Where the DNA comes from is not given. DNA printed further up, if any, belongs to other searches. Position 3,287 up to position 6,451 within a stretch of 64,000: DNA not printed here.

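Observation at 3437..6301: SF3B1 homolog reduced to its HEAT-repeat domain, with no room for the canonical N-terminal region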

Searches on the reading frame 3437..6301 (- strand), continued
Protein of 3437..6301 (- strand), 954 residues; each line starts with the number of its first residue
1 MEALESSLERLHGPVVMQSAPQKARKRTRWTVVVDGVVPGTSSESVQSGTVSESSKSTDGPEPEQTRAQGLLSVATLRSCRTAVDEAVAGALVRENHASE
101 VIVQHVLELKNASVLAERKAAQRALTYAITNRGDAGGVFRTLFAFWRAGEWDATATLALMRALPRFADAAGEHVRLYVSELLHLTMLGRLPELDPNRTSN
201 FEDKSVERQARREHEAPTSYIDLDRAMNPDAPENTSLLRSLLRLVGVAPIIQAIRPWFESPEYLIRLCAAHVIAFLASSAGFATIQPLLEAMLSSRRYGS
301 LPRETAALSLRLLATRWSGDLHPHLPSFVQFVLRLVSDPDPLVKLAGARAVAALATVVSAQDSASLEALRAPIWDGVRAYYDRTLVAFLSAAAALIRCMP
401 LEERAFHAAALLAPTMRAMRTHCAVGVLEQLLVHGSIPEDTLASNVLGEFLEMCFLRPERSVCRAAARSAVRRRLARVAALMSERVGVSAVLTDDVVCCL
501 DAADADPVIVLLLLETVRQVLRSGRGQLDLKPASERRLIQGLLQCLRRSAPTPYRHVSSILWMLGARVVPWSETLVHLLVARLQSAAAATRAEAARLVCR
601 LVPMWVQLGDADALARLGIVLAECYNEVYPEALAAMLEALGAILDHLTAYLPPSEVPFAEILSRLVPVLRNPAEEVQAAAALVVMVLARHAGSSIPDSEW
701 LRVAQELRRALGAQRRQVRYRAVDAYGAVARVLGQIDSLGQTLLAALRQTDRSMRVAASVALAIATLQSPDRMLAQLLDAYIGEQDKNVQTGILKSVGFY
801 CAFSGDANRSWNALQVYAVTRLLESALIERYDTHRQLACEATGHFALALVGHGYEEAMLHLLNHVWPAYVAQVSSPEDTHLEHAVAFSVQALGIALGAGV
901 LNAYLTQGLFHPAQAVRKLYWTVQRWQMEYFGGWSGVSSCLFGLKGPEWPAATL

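Call 35: list_cluster_members(proteins=[P0083, P0115, P0119, P0073, P0065, P0099, P0070, P0074, P0063, P0046])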
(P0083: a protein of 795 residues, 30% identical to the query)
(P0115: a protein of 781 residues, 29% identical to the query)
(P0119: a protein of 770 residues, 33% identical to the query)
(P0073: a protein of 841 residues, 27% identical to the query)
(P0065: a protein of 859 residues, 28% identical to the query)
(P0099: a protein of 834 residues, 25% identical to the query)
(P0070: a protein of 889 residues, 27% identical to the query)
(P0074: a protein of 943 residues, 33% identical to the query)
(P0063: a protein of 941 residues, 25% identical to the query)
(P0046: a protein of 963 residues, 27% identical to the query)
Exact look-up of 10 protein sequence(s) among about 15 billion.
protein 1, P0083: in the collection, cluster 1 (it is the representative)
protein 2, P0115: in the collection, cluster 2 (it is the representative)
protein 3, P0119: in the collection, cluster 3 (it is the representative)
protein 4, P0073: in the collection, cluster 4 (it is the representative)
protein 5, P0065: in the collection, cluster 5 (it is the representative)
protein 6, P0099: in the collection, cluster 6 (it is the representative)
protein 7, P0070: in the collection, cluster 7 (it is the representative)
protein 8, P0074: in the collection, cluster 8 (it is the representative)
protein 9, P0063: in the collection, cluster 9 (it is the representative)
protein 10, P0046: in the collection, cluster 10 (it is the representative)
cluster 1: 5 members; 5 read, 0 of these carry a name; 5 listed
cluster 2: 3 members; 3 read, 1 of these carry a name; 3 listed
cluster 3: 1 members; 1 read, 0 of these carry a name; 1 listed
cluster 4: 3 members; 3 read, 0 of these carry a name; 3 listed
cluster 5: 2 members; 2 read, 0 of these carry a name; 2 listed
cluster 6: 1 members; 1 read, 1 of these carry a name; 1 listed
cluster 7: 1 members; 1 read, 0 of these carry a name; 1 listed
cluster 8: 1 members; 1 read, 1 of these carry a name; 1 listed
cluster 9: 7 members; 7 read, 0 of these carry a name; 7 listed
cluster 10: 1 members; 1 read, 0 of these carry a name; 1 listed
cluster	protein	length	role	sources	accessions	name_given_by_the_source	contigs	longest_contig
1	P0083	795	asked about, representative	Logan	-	-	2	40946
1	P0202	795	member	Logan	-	-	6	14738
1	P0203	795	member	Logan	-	-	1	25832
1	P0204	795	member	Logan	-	-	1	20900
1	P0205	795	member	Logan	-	-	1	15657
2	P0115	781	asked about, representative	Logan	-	-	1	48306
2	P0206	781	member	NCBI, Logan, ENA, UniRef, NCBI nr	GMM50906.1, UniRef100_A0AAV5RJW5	U2 snRNP complex subunit [Starmerella bacillaris] | U2 snRNP complex subunit n=1 Tax=Starmerella bacillaris TaxID=1247836 ...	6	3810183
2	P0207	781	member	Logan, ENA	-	-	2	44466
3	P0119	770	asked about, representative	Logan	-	-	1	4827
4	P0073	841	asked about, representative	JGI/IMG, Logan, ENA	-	-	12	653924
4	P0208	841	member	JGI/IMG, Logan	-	-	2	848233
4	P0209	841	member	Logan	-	-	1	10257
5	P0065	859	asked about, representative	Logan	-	-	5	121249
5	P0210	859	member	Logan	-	-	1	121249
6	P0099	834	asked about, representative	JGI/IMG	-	splicing factor 3B subunit 1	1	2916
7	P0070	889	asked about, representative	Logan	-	-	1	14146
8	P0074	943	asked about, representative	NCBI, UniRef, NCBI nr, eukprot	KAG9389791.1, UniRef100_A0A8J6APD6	putative splicing factor 3b subunit 1 [Carpediemonas membranifera] | Putative splicing factor 3b subunit 1 n=1 Tax=Carpediemonas membranifera TaxID=201153 ... | KAG9389791.1 putative splicing factor 3b subunit 1 [Carpediemonas membranifera]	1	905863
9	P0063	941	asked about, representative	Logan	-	-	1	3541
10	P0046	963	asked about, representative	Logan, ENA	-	-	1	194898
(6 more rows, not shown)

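Call 43: predict_structure(alignment_id=A1)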
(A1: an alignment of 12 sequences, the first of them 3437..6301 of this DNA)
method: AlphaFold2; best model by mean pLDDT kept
length: 954 residues; sequences in the alignment: 12
mean_pLDDT: 79.3   pTM: 0.64
mean pLDDT of the five models: 79.3, 78.0, 77.8, 76.2, 76.0
residues with pLDDT >= 90: 447; 70-90: 295; 50-70: 62; < 50: 150
segments of 3 or more residues with pLDDT < 50: 1-94, 111-113, 190-222, 937-954
pLDDT, mean of each block of 10 residues (from residue 1): 40 37 35 30 27 29 30 30 42 56 62 58 78 82 74 69 88 89 76 36 35 40 57 87 92 92 88 91 92 87 94 82 88 93 92 86 86 93 89 91 89 92 92 89 92 92 89 94 91 90 86 94 73 90 90 92 89 93 94 95 90 91 92 96 87 82 92 94 94 90 93 92 94 90 92 93 92 92 90 94 68 91 89 90 93 89 86 64 90 87 81 81 84 55 38 31
secondary structure, 60 per line:
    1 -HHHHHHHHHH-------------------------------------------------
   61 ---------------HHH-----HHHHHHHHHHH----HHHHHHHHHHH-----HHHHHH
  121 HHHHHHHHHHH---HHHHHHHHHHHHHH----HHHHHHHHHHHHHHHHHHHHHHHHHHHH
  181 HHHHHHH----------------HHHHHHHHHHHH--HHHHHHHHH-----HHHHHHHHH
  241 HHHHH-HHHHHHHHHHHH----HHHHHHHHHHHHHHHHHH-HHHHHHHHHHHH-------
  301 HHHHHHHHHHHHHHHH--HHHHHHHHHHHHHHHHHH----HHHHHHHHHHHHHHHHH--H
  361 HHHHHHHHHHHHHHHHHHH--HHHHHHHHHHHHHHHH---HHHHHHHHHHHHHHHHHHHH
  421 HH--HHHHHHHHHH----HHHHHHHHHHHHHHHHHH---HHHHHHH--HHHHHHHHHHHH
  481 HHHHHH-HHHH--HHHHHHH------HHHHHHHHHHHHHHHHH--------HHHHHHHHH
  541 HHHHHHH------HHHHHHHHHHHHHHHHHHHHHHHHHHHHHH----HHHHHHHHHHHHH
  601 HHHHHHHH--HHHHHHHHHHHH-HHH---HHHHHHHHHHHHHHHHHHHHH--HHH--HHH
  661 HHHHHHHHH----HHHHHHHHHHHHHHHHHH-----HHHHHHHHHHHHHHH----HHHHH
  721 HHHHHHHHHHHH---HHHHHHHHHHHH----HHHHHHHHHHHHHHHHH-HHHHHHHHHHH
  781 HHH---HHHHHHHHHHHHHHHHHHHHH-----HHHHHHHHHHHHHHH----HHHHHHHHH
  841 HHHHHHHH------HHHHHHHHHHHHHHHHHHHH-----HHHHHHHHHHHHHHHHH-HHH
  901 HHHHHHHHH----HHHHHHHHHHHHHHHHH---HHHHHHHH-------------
elements in order (helices of 4 or more, strands of 3 or more residues): H2-11 H84-94 H99-109 H115-131 H135-148 H153-187 H204-215 H218-226 H232-245 H247-258 H263-280 H282-293 H301-316 H319-336 H341-357 H360-379 H382-397 H401-422 H425-434 H439-456 H460-466 H469-486 H488-491 H494-500 H507-523 H532-547 H554-583 H588-608 H611-622 H630-650 H658-669 H674-691 H697-711 H716-732 H736-747 H752-768 H770-783 H787-807 H813-827 H832-848 H855-874 H880-896 H898-909 H914-930 H934-941

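Call 46: fold_search(model_id=the predicted structure, library=pdb)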
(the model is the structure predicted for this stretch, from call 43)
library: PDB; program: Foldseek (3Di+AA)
matches with E <= 10: 1677; with E <= 0.001: 711
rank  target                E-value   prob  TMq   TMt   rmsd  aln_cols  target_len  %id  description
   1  7q4o_A                7.0e-30  1.00  0.72  0.81   7.2       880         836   24  Substrate-bound A-like U2 snRNP (released 2022-03-30)
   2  7q3l_A                1.7e-28  1.00  0.66  0.75   6.3       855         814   25  Human 17S U2 snRNP 5' domain (released 2022-03-30)
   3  7onb_C                2.6e-28  1.00  0.65  0.74   6.6       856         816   25  Structure of the U2 5' module of the A3'-SSA complex (released 2021-08-04)
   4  6en4_C                5.6e-28  1.00  0.67  0.74   6.5       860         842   25  SF3b core in complex with a splicing modulator (released 2018-06-20)
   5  7evn_C                1.0e-27  1.00  0.65  0.75   6.7       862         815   25  The cryo-EM structure of the DDX42-SF3b complex (released 2022-08-03)
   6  8y7e_1                1.4e-27  1.00  0.71  0.70  20.1       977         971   23  Cryo-EM Structure of the human minor pre-B complex (pre-precatalytic spliceosome) U12 snRNP part (released 2024-03-13)
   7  7abh_u                1.6e-27  1.00  0.72  0.73   7.0       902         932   24  Human pre-Bact-2 spliceosome (SF3b/U2 snRNP portion) (released 2020-12-09)
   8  7dvq_1                1.7e-27  1.00  0.71  0.69  20.1       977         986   23  Cryo-EM Structure of the Activated Human Minor Spliceosome (minor Bact Complex) (released 2021-03-31)
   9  7dco_1                2.6e-27  1.00  0.71  0.73   4.8       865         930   22  Cryo-EM structure of the activated spliceosome (Bact complex) at an atomic resolution of 2.5 angstrom (released 2021-03-17)
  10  5ife_C                2.9e-27  1.00  0.66  0.75   7.6       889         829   24  Crystal structure of the human SF3b core complex (released 2016-10-26)
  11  8qo9_B1               7.2e-27  1.00  0.71  0.77   4.9       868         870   25  Cryo-EM structure of a human spliceosomal B complex protomer (released 2024-01-24)
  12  6qx9_B1               9.2e-27  1.00  0.71  0.79   5.6       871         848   25  Structure of a human fully-assembled precatalytic spliceosome (pre-B complex). (released 2019-04-17)
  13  9k1y_C                1.1e-26  1.00  0.71  0.83   5.3       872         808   24  Structure of the SF3B core, harboring the R625H mutation in SF3B1, in complex with intron-U2 snRNA (released 2025-09-03)
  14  6ff4_u                1.6e-26  1.00  0.71  0.76   7.1       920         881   24  human Bact spliceosome core structure (released 2018-08-29)
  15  5o9z_v                3.1e-26  1.00  0.70  0.81   4.9       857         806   25  Cryo-EM structure of a pre-catalytic human spliceosome primed for activation (B complex) (released 2017-08-16)
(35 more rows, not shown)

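Call 47: find_encoding_contigs(protein=P0002, flank=10000, max_places=6)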
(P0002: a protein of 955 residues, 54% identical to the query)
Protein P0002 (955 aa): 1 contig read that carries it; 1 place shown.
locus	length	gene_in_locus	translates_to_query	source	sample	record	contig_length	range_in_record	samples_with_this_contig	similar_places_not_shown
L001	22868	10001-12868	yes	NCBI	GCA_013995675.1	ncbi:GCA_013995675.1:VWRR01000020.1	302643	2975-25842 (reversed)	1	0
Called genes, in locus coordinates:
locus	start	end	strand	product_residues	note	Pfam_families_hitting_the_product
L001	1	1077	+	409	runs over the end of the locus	PF08240:ADH_N, PF00107:ADH_zinc_N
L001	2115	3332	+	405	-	PF06426:SATase_N, PF00132:Hexapep (weak)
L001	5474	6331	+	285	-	PF00153:Mito_carr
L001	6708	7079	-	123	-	PF03650:MPC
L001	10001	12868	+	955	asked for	PF13646:HEAT_2 (faint), PF24714:TOR1L1_N (faint)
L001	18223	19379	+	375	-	PF00088:Trefoil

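Call 54: find_encoding_contigs(protein=P0004, flank=7000, max_places=6)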
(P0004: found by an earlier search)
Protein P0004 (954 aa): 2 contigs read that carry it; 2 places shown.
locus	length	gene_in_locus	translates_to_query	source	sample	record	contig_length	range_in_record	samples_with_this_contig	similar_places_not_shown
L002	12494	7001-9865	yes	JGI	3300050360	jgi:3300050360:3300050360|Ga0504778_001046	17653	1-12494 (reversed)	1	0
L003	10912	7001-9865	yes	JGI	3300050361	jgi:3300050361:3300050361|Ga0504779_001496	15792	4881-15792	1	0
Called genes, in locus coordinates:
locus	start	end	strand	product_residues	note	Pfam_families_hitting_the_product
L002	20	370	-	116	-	-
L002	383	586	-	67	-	-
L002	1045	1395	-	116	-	-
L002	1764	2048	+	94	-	-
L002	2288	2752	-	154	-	PF00416:Ribosomal_S13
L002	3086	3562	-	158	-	-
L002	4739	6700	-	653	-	PF01926:MMR_HSR1, PF02421:FeoB_N (weak), PF03193:RsgA_GTPase (faint), PF00009:GTP_EFTU (weak), PF01926:MMR_HSR1, PF14714:KH_dom-like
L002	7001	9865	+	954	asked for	-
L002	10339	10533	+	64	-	-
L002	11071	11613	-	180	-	-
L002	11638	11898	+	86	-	-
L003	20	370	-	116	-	-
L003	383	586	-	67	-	-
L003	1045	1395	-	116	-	-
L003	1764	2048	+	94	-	-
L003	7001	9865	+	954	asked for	-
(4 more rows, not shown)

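Call 55: find_encoding_contigs(protein=P0020, flank=10000, max_places=4)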
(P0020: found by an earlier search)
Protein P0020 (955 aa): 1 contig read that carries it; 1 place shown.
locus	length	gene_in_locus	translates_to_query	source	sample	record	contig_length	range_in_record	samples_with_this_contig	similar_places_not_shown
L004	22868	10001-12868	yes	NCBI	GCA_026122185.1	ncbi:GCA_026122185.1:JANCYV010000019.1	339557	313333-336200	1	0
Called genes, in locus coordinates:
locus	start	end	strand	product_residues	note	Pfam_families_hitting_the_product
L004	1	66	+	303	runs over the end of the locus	PF03357:Snf7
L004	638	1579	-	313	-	PF07065:D123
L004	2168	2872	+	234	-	PF08547:CIA30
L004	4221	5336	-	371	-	PF05158:RNA_pol_Rpc34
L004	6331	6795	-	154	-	PF00416:Ribosomal_S13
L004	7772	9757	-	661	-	PF00350:Dynamin_N (faint), PF01926:MMR_HSR1, PF02421:FeoB_N (weak), PF03193:RsgA_GTPase (faint), PF00009:GTP_EFTU (weak), PF01926:MMR_HSR1, PF02421:FeoB_N (weak), PF14714:KH_dom-like, +1 more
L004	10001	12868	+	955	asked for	PF13646:HEAT_2 (faint)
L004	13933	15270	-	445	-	PF04258:Peptidase_A22B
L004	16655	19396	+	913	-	-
